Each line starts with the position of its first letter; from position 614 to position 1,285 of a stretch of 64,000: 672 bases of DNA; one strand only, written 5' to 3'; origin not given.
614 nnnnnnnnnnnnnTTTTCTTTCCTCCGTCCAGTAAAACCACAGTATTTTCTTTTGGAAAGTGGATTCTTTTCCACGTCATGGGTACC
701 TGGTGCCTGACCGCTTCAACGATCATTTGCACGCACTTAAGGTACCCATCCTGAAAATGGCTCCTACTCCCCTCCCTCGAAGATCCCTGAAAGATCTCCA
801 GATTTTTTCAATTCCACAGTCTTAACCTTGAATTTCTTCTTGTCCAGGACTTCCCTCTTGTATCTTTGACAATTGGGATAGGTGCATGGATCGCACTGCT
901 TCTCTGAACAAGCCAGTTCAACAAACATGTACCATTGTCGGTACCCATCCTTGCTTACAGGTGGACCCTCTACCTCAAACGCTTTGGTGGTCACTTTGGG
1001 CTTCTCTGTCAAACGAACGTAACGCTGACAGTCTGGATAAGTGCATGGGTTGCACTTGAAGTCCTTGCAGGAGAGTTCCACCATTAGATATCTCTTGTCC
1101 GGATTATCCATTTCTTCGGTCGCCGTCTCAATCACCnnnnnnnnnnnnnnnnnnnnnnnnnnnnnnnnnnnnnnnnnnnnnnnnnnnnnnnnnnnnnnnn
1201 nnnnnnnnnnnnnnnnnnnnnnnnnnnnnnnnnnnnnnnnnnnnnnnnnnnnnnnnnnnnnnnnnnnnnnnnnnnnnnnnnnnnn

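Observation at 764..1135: Unrecognised tandem-duplicated C-x4-C-x2-C-x4-C-QRY protein embedded in the hdr operon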

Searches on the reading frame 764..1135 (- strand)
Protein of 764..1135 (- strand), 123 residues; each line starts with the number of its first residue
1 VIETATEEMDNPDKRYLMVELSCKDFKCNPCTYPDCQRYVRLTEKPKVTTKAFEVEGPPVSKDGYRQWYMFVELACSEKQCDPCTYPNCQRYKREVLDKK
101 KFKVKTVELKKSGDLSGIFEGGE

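Call 3: search_protein_families(library=pfam, proteins=[window:764-1135:-], max_evalue=1)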
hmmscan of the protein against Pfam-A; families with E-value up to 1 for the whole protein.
window:764-1135:- (123 aa): 2 families
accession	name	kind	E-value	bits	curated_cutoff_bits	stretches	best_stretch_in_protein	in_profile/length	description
PF25262.1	DUF7862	-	0.19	12.2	27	1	74-114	22-62/85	Domain of unknown function (DUF7862)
PF25315.1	BPTI_nem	-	0.23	12.1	27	1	66-98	32-64/77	BPTI-like like domain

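Call 4: search_protein_families(library=ncbifam, proteins=[window:764-1135:-], max_evalue=1)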
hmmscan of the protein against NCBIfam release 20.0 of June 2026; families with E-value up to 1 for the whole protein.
window:764-1135:- (123 aa): 1 family
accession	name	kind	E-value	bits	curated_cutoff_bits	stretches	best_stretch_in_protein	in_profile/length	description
NF003475.0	PRK05113.1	equivalog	0.45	10.4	203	1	77-100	45-68/190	electron transport complex subunit RsxB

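Call 5: find_homologous_proteins(query=window:764-1135:-, max_evalue=0.01)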
Query window:764-1135:- (123 aa): 77 proteins with E <= 0.01 among 78 candidates.
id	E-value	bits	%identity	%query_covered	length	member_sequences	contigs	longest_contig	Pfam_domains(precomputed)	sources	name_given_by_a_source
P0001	9.1e-72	257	93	99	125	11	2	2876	-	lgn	-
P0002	9.4e-51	189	75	88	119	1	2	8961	-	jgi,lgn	-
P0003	3.2e-47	178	72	90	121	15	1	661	-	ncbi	-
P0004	2.6e-46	175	63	98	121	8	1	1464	-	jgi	jgi:hypothetical protein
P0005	8.6e-46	173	67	90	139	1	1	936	-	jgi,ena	-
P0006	6.9e-43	164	63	93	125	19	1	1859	-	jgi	jgi:hypothetical protein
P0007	2.5e-42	162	63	93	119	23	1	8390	-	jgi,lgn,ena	-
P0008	6.1e-41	157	66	85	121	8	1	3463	-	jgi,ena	-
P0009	3.5e-40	155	62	93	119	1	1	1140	-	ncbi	-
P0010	3.7e-35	139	46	88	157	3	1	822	-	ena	-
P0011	5.1e-35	138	46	85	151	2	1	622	-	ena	-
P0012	1.4e-27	114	50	87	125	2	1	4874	-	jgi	-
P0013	2.5e-27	113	48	87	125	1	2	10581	-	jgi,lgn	jgi:hypothetical protein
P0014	5.6e-27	112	46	95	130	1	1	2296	-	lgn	-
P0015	6.0e-27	112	49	87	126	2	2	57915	-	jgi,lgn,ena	jgi:hypothetical protein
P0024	1.6e-25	107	48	87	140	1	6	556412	-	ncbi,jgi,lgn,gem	-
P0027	8.2e-25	105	49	80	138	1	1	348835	-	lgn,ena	-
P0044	8.1e-23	99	45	80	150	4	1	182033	-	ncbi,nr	ncbi:MAG: hypothetical protein E3J35_03555 [Methanomassiliicoccales archaeon]|nr:MAG: hypothetical p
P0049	6.1e-22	96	49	80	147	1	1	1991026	-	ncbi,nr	ncbi:MAG: hypothetical protein JSV43_00920 [Methanobacteriota archaeon]|nr:MAG: hypothetical protein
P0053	8.9e-9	53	51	45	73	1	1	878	-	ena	-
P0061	1.5e-7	49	51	38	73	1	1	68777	-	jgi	jgi:hypothetical protein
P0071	4.1e-7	48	56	32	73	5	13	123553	-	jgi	jgi:hypothetical protein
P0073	5.6e-7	47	49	38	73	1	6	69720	-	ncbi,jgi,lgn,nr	ncbi:MAG: hypothetical protein FJ149_03190 [Euryarchaeota archaeon]|nr:hypothetical protein [Euryarc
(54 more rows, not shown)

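Call 6: search_solved_structures(query=window:764-1135:-, max_evalue=10)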
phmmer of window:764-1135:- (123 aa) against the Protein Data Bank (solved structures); distinct sequences matched with E-value up to 10: 2.
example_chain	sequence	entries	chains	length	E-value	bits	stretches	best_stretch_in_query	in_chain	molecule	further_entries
8cjy_A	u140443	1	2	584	0.43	13.8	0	9-48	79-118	Iron hydrogenase 1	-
2e6l_A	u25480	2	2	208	1.2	12.4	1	29-82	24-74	Werner syndrome ATP-dependent helicase homolog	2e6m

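Call 9: find_encoding_contigs(protein=P0024, flank=8000, max_places=2)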
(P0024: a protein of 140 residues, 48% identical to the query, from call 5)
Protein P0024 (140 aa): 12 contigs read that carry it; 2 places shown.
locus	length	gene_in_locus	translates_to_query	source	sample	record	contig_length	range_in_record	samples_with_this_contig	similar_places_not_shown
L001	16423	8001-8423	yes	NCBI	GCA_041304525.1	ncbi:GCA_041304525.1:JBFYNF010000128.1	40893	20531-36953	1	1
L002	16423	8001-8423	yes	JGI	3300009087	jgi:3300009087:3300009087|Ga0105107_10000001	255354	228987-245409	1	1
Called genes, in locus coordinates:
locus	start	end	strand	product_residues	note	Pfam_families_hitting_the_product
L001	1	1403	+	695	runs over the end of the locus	PF07992:Pyr_redox_2 (weak), PF12831:FAD_oxidored, PF12838:Fer4_7 (weak), PF00037:Fer4 (weak), PF12838:Fer4_7 (weak), PF00037:Fer4, PF13187:Fer4_9, PF14697:Fer4_21, +7 more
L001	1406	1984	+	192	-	PF13183:Fer4_8 (weak), PF13237:Fer4_10 (faint), PF13187:Fer4_9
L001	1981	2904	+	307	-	PF02754:CCG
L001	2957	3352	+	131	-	PF02662:FlpD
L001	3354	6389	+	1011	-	PF01946:Thi4 (weak), PF07992:Pyr_redox_2 (weak), PF12831:FAD_oxidored (weak), PF07992:Pyr_redox_2, PF00890:FAD_binding_2, PF07992:Pyr_redox_2, PF12831:FAD_oxidored, PF13450:NAD_binding_8, +17 more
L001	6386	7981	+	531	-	PF02662:FlpD, PF13183:Fer4_8, PF13187:Fer4_9 (weak), PF13237:Fer4_10 (weak), PF13534:Fer4_17, PF02754:CCG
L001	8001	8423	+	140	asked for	-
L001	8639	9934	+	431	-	PF00890:FAD_binding_2 (weak), PF07992:Pyr_redox_2 (weak), PF12831:FAD_oxidored (weak), PF13450:NAD_binding_8 (weak), PF12837:Fer4_6 (faint), PF13237:Fer4_10 (faint), PF00037:Fer4 (weak)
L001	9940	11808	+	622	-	PF07992:Pyr_redox_2, PF12831:FAD_oxidored (faint), PF00037:Fer4, PF12837:Fer4_6, PF12838:Fer4_7 (weak), PF13187:Fer4_9 (weak), PF13237:Fer4_10 (weak), PF14697:Fer4_21, +3 more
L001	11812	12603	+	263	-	PF02662:FlpD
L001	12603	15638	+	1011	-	PF01266:DAO (weak), PF12831:FAD_oxidored (weak), PF13450:NAD_binding_8 (weak), PF13187:Fer4_9, PF00890:FAD_binding_2, PF07992:Pyr_redox_2, PF13450:NAD_binding_8, PF12838:Fer4_7, +24 more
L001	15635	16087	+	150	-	PF02662:FlpD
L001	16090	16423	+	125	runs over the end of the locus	PF01022:HTH_5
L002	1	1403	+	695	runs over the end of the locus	PF07992:Pyr_redox_2 (weak), PF12831:FAD_oxidored, PF12838:Fer4_7 (weak), PF00037:Fer4 (weak), PF12838:Fer4_7 (weak), PF00037:Fer4, PF13187:Fer4_9, PF14697:Fer4_21, +7 more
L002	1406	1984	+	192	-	PF13183:Fer4_8 (weak), PF13237:Fer4_10 (faint), PF13187:Fer4_9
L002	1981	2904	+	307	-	PF02754:CCG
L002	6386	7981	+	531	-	PF02662:FlpD, PF13183:Fer4_8, PF13187:Fer4_9 (weak), PF13237:Fer4_10 (weak), PF13534:Fer4_17, PF02754:CCG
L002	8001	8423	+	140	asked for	-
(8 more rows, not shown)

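Call 10: find_encoding_contigs(protein=P0049, flank=8000, max_places=2)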
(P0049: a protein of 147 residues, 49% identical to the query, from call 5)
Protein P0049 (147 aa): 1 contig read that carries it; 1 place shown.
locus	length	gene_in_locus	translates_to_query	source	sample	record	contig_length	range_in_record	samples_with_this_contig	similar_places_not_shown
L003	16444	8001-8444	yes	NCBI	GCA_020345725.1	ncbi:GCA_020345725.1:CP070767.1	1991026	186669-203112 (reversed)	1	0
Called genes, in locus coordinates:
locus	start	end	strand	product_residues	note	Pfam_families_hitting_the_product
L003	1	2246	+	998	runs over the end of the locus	PF00890:FAD_binding_2 (weak), PF01266:DAO (weak), PF07992:Pyr_redox_2, PF12831:FAD_oxidored, PF13450:NAD_binding_8, PF00890:FAD_binding_2 (weak), PF07992:Pyr_redox_2, PF13450:NAD_binding_8, +17 more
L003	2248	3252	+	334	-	PF02662:FlpD, PF12840:HTH_20 (weak)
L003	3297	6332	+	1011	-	PF12831:FAD_oxidored (weak), PF13450:NAD_binding_8 (weak), PF13187:Fer4_9, PF00037:Fer4 (weak), PF07992:Pyr_redox_2, PF01494:FAD_binding_3 (weak), PF13450:NAD_binding_8, PF14697:Fer4_21, +19 more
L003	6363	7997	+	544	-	PF02662:FlpD, PF13183:Fer4_8, PF13187:Fer4_9 (weak), PF13534:Fer4_17 (weak), PF02754:CCG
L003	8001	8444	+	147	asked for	-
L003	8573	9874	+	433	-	PF00890:FAD_binding_2 (weak), PF07992:Pyr_redox_2 (weak), PF12831:FAD_oxidored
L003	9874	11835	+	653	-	PF00890:FAD_binding_2 (weak), PF01266:DAO (weak), PF07992:Pyr_redox_2, PF12831:FAD_oxidored, PF13450:NAD_binding_8 (weak), PF00037:Fer4, PF12837:Fer4_6, PF14697:Fer4_21, +4 more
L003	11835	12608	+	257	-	PF02662:FlpD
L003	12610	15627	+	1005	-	PF07992:Pyr_redox_2, PF12831:FAD_oxidored (weak), PF00037:Fer4, PF12838:Fer4_7 (weak), PF00890:FAD_binding_2 (weak), PF07992:Pyr_redox_2, PF13450:NAD_binding_8, PF13738:Pyr_redox_3, +17 more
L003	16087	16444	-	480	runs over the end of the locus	PF27537:HoxH, PF00374:NiFeSe_Hases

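Call 11: find_encoding_contigs(protein=P0071, flank=8000, max_places=3)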
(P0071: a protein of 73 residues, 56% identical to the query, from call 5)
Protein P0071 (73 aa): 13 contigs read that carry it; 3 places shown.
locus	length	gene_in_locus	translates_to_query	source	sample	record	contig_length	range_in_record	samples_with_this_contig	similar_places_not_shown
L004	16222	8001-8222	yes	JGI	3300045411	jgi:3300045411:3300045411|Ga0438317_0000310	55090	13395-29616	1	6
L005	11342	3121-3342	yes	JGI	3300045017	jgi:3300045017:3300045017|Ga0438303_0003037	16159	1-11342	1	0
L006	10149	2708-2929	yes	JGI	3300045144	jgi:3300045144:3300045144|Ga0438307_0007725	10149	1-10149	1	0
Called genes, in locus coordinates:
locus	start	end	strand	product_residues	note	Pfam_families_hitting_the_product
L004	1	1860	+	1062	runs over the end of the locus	PF00890:FAD_binding_2 (weak), PF07992:Pyr_redox_2 (weak), PF12831:FAD_oxidored, PF13187:Fer4_9 (weak), PF00037:Fer4 (weak), PF07992:Pyr_redox_2, PF07992:Pyr_redox_2, PF13450:NAD_binding_8, +18 more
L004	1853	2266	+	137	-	PF02662:FlpD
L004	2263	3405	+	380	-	PF13237:Fer4_10 (weak), PF12838:Fer4_7 (weak), PF13183:Fer4_8, PF13187:Fer4_9, PF13534:Fer4_17 (weak), PF02754:CCG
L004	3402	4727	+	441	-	PF00070:Pyr_redox (faint), PF00890:FAD_binding_2, PF01134:GIDA (weak), PF01266:DAO, PF01946:Thi4 (faint), PF07992:Pyr_redox_2, PF12831:FAD_oxidored, PF13450:NAD_binding_8, +2 more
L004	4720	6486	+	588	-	PF00890:FAD_binding_2 (weak), PF01266:DAO (faint), PF03486:HI0933_like (faint), PF07992:Pyr_redox_2, PF12831:FAD_oxidored, PF13450:NAD_binding_8 (weak), PF00037:Fer4 (faint), PF12837:Fer4_6 (faint)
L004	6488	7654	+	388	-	PF13183:Fer4_8, PF13237:Fer4_10 (weak), PF13534:Fer4_17 (weak), PF02754:CCG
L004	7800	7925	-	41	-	-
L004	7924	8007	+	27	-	-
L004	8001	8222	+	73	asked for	-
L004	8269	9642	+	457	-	PF00070:Pyr_redox (faint), PF00890:FAD_binding_2 (weak), PF01134:GIDA (faint), PF01266:DAO (faint), PF03486:HI0933_like (faint), PF07992:Pyr_redox_2 (weak), PF12831:FAD_oxidored, PF00037:Fer4 (weak), +1 more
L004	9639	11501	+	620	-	PF00890:FAD_binding_2 (weak), PF01266:DAO (weak), PF07992:Pyr_redox_2, PF12831:FAD_oxidored (weak), PF13450:NAD_binding_8 (weak), PF12837:Fer4_6 (weak), PF00037:Fer4 (weak), PF14697:Fer4_21, +2 more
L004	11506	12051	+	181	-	PF00037:Fer4 (faint), PF13183:Fer4_8, PF13187:Fer4_9, PF13534:Fer4_17 (weak)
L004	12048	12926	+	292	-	PF02754:CCG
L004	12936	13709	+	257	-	PF02662:FlpD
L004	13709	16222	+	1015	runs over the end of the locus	PF07992:Pyr_redox_2, PF12831:FAD_oxidored (weak), PF13450:NAD_binding_8 (weak), PF00037:Fer4, PF13187:Fer4_9, PF07992:Pyr_redox_2, PF13450:NAD_binding_8, PF12838:Fer4_7, +22 more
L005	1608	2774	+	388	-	PF13183:Fer4_8, PF13237:Fer4_10 (weak), PF13534:Fer4_17 (weak), PF02754:CCG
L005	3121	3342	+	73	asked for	-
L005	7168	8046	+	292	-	PF02754:CCG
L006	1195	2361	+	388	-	PF13183:Fer4_8, PF13237:Fer4_10 (weak), PF13534:Fer4_17 (weak), PF02754:CCG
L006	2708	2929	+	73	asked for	-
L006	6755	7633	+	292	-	PF02754:CCG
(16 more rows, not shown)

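Call 22: find_encoding_contigs(protein=window:764-1135:-, flank=10000, max_places=3)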
Protein window:764-1135:- (123 aa): 10 contigs read that carry it; 3 places shown.
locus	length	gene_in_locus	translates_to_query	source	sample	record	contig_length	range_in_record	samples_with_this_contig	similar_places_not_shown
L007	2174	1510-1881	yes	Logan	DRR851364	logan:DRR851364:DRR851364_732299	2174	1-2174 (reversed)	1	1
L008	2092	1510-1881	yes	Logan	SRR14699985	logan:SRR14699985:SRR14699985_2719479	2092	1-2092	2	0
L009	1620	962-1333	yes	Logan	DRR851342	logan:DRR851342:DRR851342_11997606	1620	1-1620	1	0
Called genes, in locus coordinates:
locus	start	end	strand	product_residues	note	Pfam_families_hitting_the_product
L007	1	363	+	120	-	?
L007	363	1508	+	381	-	PF13183:Fer4_8, PF13237:Fer4_10 (weak), PF12838:Fer4_7 (weak), PF13187:Fer4_9 (weak), PF13484:Fer4_16, PF13534:Fer4_17, PF02754:CCG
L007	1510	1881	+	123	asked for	-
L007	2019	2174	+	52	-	?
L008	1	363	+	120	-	?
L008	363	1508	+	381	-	PF13183:Fer4_8, PF13237:Fer4_10 (weak), PF12838:Fer4_7 (weak), PF13187:Fer4_9 (weak), PF13484:Fer4_16, PF13534:Fer4_17, PF02754:CCG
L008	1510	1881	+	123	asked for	-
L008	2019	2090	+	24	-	?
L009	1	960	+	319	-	?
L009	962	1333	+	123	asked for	-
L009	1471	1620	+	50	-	?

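Call 23: find_encoding_contigs(protein=P0015, flank=8000, max_places=2)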
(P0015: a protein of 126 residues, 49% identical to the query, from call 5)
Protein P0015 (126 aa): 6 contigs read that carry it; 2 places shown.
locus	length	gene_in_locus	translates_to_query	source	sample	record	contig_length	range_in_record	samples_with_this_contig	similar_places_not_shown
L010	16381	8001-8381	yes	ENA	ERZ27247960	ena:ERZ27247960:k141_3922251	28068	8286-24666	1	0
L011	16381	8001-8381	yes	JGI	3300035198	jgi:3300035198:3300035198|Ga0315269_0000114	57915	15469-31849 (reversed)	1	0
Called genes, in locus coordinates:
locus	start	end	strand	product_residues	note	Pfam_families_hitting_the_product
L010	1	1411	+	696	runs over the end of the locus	PF12831:FAD_oxidored, PF12797:Fer4_2 (weak), PF00037:Fer4 (weak), PF00037:Fer4, PF12837:Fer4_6 (weak), PF14697:Fer4_21, PF12838:Fer4_7, PF13187:Fer4_9, +8 more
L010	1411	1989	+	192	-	PF13534:Fer4_17 (faint), PF13183:Fer4_8 (weak), PF13237:Fer4_10 (weak), PF13187:Fer4_9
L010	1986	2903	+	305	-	PF02754:CCG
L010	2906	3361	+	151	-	PF02662:FlpD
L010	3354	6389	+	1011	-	PF00890:FAD_binding_2 (weak), PF07992:Pyr_redox_2 (weak), PF12831:FAD_oxidored, PF13450:NAD_binding_8 (weak), PF00037:Fer4 (weak), PF07992:Pyr_redox_2, PF00890:FAD_binding_2, PF07992:Pyr_redox_2, +20 more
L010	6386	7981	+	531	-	PF02662:FlpD, PF13183:Fer4_8, PF13187:Fer4_9 (weak), PF13237:Fer4_10, PF13484:Fer4_16 (weak), PF13534:Fer4_17, PF02754:CCG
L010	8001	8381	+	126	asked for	-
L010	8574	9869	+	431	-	PF00890:FAD_binding_2 (faint), PF01134:GIDA (faint), PF07992:Pyr_redox_2 (weak), PF12831:FAD_oxidored (weak), PF13450:NAD_binding_8 (weak), PF12838:Fer4_7 (faint), PF00037:Fer4 (weak)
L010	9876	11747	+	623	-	PF03486:HI0933_like (faint), PF07992:Pyr_redox_2, PF12831:FAD_oxidored (weak), PF13450:NAD_binding_8 (weak), PF00037:Fer4, PF12837:Fer4_6, PF13237:Fer4_10, PF14697:Fer4_21 (weak), +1 more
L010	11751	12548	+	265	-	PF02662:FlpD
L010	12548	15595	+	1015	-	PF00890:FAD_binding_2 (weak), PF13187:Fer4_9, PF07992:Pyr_redox_2, PF01266:DAO, PF07992:Pyr_redox_2, PF12831:FAD_oxidored, PF13450:NAD_binding_8, PF12838:Fer4_7, +25 more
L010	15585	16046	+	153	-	PF02662:FlpD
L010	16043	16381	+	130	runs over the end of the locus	PF01022:HTH_5 (weak)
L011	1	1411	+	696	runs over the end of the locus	PF12831:FAD_oxidored, PF12797:Fer4_2 (weak), PF00037:Fer4 (weak), PF00037:Fer4, PF12837:Fer4_6 (weak), PF14697:Fer4_21, PF12838:Fer4_7, PF13187:Fer4_9, +8 more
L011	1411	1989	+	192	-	PF13534:Fer4_17 (faint), PF13183:Fer4_8 (weak), PF13237:Fer4_10 (weak), PF13187:Fer4_9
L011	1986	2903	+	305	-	PF02754:CCG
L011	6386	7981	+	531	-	PF02662:FlpD, PF13183:Fer4_8, PF13187:Fer4_9 (weak), PF13237:Fer4_10, PF13484:Fer4_16 (weak), PF13534:Fer4_17, PF02754:CCG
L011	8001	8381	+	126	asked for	-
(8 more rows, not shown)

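Call 24: predict_structure(alignment_id=A2)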
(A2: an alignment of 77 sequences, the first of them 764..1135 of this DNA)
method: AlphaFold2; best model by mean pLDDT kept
length: 123 residues; sequences in the alignment: 77
mean_pLDDT: 40.6   pTM: 0.17
mean pLDDT of the five models: 40.6, 40.0, 39.4, 38.6, 37.9
residues with pLDDT >= 90: 0; 70-90: 0; 50-70: 4; < 50: 119
segments of 3 or more residues with pLDDT < 50: 1-44, 46-60, 62-114, 119-123
pLDDT, mean of each block of 10 residues (from residue 1): 40 39 41 40 45 37 41 41 42 40 35 47 33
secondary structure, 60 per line:
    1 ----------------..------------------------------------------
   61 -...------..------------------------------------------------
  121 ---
elements in order:

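Call 25: find_related_loci(query=A1, collection=genome_contigs, flank=10000)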
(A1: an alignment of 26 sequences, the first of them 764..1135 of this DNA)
Query A1 (123 aa) in genome_contigs; peptide patterns used: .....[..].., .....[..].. (x = any residue, [..] = any of these).
76 stretches matched a pattern; 75 encode a relative of the query (tblastn E <= 1e-3); 73 distinct loci.
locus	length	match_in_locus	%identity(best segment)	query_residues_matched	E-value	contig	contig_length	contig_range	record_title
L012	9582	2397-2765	93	1-123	1e-75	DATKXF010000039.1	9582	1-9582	MAG TPA_asm: Methanomassiliicoccales archaeon isolate SMAG_U14184 k141_3845804, whole genome shotgun sequence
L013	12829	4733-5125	63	10-120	2e-47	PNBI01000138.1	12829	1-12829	MAG: Methanomassiliicoccaceae archaeon isolate fen_33 73.20110800_E3D.115_contig_68819, whole genome shotgun sequence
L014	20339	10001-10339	64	7-120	2e-46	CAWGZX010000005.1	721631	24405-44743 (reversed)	MAG: Methanomassiliicoccaceae archaeon isolate MFD02979.bin.1.52 genome assembly, contig: contig_38548, whole genome sho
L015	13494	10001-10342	62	7-121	1e-45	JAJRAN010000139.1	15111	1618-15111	MAG: Methanomassiliicoccales archaeon isolate OWC_0013 OWC_0013_k121_35479772, whole genome shotgun sequence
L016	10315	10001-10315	65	7-112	6e-44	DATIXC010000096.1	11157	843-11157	MAG TPA_asm: Methanomassiliicoccales archaeon isolate SMAG_U15239 k141_2578430, whole genome shotgun sequence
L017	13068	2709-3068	56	1-119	1e-41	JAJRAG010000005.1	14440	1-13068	MAG: Methanomassiliicoccales archaeon isolate OWC_0006 OWC_0006_k121_163532, whole genome shotgun sequence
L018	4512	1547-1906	56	1-119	2e-41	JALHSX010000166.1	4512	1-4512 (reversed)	MAG: Thermoplasmata archaeon isolate PFL9 seq_2096170, whole genome shotgun sequence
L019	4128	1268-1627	56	1-119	2e-41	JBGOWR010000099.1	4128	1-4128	MAG: Thermoplasmata archaeon isolate OBJ_0618_130150_88 k141_6020415_length_4128_cov_19.0000, whole genome shotgun seque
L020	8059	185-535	54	8-122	3e-37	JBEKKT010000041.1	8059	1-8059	MAG: Methanomassiliicoccales archaeon isolate SPRUCE 353 SPRUCE_353_41, whole genome shotgun sequence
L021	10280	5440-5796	48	1-122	2e-34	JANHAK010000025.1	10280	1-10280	MAG: Methanomassiliicoccales archaeon isolate LCB019-061 scaffold_9125_c1, whole genome shotgun sequence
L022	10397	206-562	49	10-123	1e-33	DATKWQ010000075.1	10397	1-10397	MAG TPA_asm: Thermoplasmata archaeon isolate SMAG_U14167 k141_1028934, whole genome shotgun sequence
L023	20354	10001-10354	50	14-123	3e-33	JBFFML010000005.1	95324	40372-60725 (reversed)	MAG: Thermoplasmata archaeon isolate Mix_mud18.2022.04.47 k141_1898834_length_95324_cov_25.2200, whole genome shotgun se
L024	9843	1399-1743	53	7-119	3e-32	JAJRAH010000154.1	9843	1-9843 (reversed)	MAG: Methanomassiliicoccales archaeon isolate OWC_0007 OWC_0007_k121_15741242, whole genome shotgun sequence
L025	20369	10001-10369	47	4-120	7e-32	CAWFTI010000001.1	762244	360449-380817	MAG: Candidatus Thermoplasmatota archaeon isolate MFD00709.bin.2.218 genome assembly, contig: contig_15047, whole genome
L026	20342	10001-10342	48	15-121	3e-31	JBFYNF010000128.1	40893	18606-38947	MAG: Thermoplasmata archaeon isolate PPR_0081 PPR_0081_bin.95.fa_k121_5113029, whole genome shotgun sequence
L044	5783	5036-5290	57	10-109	2e-27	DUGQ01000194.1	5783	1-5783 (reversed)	TPA_asm: Thermoplasmata archaeon isolate UBA10834 contig_18020, whole genome shotgun sequence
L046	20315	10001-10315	43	9-111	5e-27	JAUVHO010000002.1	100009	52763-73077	MAG: Methanomassiliicoccales archaeon isolate CSMAG_404 CSMAG_404_k141_1923475_length_100009_cov_9.9969, whole genome sh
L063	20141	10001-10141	47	7-105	8e-8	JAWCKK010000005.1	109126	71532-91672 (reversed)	MAG: Thermoplasmata archaeon isolate JZ-2_201705_bins_135 JZ-2_201705_bins_135_scaffold_5, whole genome shotgun sequence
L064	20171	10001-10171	49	13-120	7e-8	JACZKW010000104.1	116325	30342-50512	MAG: Thermoplasmata archaeon isolate MAG55 euryarchaeota_1_contig_1185796, whole genome shotgun sequence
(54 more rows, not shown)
